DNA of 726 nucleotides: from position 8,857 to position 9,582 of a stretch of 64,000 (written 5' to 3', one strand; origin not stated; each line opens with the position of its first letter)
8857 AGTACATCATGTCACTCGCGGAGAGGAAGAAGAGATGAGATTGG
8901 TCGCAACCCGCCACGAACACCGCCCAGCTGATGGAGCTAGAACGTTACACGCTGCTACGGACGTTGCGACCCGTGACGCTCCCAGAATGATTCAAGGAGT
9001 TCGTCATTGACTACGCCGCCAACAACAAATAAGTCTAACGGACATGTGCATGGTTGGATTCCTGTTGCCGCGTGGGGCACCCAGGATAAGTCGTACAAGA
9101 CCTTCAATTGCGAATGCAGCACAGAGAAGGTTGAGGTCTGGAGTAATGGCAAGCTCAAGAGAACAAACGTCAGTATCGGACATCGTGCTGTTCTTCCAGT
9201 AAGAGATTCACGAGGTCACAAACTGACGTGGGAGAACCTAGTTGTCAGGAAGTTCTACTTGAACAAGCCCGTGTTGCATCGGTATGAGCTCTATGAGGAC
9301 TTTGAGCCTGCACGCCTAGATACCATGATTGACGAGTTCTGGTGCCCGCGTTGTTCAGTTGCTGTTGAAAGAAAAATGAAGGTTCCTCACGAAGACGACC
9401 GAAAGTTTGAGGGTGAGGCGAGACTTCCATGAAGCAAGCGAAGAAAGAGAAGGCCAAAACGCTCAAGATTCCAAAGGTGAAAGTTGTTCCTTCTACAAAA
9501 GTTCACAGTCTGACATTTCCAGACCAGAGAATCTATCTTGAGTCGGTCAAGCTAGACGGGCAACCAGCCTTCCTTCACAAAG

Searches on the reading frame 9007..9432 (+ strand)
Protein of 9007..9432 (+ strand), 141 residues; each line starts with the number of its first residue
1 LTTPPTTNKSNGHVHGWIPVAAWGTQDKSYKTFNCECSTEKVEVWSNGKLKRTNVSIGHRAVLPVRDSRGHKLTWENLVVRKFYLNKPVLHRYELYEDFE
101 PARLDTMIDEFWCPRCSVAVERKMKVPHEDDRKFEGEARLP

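Call 9: search_protein_families(library=pfam, proteins=[window:9007-9432:+], max_evalue=0.01)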
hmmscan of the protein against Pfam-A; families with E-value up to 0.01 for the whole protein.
window:9007-9432:+ (141 aa): 0 families

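Call 12: search_protein_families(library=phrogs, proteins=[window:9007-9432:+], max_evalue=0.01)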
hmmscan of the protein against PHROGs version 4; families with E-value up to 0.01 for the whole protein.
window:9007-9432:+ (141 aa): 0 families

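Call 93: search_protein_families(library=pfam, proteins=[window:9007-9432:+], max_evalue=1)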
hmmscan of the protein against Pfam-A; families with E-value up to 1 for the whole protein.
window:9007-9432:+ (141 aa): 0 families
